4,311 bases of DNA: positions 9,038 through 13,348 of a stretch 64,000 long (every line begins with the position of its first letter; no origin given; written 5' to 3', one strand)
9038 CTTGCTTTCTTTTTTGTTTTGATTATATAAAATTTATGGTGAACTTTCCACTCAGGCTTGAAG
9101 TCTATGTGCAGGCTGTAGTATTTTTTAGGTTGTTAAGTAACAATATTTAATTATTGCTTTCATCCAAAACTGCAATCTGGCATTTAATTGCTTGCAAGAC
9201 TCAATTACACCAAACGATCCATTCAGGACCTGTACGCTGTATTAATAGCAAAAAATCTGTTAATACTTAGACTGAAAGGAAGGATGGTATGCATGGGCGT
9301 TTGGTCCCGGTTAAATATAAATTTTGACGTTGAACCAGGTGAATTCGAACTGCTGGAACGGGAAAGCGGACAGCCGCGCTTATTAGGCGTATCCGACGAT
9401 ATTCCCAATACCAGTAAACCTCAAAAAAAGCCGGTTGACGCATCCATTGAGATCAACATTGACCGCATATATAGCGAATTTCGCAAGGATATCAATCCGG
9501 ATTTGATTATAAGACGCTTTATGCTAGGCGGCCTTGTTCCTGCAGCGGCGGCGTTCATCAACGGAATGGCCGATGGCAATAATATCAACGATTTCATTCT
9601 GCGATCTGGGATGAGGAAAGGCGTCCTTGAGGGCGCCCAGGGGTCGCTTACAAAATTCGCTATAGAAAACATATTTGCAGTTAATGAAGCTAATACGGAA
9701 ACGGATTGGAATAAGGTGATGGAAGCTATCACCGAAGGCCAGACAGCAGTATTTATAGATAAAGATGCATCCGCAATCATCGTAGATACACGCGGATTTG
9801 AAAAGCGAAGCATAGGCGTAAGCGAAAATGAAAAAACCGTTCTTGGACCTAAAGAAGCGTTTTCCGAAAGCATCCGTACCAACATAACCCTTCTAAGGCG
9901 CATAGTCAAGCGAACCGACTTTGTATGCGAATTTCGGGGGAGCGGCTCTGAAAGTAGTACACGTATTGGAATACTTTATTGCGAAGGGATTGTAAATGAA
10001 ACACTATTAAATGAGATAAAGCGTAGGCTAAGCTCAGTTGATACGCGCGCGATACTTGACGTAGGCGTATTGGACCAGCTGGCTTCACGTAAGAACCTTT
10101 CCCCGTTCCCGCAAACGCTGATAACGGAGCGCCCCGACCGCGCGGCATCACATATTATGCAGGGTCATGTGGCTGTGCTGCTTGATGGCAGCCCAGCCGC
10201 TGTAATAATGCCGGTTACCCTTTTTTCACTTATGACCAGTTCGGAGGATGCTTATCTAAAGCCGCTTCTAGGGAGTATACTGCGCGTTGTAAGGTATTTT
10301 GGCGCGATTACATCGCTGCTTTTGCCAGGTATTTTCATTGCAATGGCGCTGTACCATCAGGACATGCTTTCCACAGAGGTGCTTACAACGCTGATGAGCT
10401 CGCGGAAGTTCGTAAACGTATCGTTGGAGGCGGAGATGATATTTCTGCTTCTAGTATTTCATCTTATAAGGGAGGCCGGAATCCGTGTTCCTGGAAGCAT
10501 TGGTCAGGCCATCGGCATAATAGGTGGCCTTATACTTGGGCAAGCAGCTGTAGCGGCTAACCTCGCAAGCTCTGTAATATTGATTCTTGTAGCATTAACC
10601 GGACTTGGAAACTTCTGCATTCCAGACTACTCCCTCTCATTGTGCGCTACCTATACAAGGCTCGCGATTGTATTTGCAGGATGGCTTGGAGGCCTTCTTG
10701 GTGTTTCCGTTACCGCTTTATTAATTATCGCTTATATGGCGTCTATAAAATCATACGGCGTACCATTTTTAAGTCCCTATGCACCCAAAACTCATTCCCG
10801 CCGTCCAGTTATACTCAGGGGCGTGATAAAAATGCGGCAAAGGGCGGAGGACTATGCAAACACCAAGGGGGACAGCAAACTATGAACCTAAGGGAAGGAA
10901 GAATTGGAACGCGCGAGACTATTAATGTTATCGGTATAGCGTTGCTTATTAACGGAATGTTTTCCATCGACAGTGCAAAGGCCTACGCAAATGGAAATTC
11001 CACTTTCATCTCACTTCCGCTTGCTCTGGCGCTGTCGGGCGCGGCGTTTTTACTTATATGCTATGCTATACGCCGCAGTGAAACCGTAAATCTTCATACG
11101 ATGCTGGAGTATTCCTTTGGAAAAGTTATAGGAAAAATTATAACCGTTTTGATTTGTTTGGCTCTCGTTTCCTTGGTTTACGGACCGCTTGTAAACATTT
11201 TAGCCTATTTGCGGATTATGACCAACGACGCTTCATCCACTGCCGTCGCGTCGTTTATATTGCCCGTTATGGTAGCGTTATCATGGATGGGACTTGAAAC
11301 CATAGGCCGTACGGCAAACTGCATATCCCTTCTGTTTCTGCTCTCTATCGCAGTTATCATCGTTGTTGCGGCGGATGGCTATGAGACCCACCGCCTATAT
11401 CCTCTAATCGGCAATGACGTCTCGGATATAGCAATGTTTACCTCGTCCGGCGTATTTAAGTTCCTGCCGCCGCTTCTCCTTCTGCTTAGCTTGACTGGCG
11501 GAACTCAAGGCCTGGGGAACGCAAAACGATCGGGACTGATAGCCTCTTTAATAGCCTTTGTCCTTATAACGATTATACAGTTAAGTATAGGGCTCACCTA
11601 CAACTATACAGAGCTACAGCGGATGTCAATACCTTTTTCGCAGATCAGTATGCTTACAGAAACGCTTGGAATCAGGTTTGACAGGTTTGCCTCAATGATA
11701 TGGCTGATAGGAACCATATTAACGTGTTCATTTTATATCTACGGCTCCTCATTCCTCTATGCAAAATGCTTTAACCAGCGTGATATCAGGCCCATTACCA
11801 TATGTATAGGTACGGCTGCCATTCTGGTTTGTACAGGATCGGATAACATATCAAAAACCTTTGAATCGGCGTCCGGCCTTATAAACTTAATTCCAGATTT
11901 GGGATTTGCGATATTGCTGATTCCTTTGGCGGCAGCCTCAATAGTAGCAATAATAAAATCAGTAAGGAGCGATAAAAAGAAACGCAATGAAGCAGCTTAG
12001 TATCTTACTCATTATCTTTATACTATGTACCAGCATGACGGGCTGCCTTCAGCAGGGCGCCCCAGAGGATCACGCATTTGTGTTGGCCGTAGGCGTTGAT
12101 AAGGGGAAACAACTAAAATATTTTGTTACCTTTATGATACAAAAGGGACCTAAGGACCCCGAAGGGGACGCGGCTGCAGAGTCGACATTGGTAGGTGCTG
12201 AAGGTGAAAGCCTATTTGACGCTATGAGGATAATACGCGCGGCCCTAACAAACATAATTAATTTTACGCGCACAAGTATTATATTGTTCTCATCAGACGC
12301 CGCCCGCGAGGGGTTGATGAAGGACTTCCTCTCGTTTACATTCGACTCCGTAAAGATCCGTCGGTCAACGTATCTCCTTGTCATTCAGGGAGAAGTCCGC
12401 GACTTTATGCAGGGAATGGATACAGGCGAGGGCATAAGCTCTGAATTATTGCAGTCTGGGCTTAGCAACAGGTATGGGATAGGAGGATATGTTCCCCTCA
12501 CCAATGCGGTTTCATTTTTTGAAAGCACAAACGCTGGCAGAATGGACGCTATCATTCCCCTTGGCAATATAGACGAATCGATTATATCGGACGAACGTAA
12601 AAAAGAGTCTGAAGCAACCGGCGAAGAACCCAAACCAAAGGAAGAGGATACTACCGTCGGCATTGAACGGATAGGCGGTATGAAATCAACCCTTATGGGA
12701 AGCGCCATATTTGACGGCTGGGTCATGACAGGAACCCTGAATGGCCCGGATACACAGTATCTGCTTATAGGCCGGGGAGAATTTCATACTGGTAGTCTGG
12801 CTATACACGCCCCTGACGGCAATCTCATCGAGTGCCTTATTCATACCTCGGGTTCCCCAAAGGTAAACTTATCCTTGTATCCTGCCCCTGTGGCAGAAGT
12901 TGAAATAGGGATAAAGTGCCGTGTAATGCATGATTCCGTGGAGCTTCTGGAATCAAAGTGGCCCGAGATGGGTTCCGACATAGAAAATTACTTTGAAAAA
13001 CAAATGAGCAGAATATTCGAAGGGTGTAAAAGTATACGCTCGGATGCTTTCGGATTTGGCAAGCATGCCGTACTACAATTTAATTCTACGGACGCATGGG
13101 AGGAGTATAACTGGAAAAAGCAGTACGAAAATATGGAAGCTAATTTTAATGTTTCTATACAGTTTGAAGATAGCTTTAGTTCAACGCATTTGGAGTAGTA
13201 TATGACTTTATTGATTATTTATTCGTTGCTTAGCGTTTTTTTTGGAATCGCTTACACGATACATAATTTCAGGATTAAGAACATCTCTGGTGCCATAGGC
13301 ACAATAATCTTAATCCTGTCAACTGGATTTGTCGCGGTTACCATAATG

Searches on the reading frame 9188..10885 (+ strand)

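Call 47: search_protein_families(library=ncbifam, proteins=[window:9188-10885:+], max_evalue=0.00001)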
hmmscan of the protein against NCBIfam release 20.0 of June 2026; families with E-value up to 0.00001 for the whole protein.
window:9188-10885:+ (565 aa): 1 family
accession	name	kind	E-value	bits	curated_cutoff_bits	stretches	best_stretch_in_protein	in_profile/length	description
NF052514.1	SpGerGerXA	equivalog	2e-74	251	850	1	142-537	54-449/479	spore germination protein GerXA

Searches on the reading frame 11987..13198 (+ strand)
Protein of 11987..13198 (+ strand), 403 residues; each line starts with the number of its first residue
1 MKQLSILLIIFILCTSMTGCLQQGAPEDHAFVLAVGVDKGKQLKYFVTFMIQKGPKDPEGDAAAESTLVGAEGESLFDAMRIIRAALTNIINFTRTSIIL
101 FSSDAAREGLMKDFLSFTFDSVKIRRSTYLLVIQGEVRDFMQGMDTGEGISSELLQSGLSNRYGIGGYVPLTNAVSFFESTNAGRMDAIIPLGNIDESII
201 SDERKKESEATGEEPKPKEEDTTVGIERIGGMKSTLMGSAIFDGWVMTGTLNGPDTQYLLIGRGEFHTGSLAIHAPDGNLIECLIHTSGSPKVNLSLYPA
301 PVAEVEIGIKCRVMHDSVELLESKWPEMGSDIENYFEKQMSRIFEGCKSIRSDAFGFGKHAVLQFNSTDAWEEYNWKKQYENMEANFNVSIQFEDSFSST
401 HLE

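Call 51: search_protein_families(library=pfam, proteins=[window:11987-13198:+], max_evalue=0.00001)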
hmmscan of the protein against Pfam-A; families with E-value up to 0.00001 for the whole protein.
window:11987-13198:+ (403 aa): 2 families
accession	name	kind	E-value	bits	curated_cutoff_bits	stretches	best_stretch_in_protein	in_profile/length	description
PF25198.1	Spore_GerAC_N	-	8.4e-26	91.3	27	1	27-192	6-173/176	Spore germination protein N-terminal domain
PF05504.16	Spore_GerAC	-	5.5e-20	72.6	23.6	1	237-394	1-164/167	Spore germination B3/ GerAC like, C-terminal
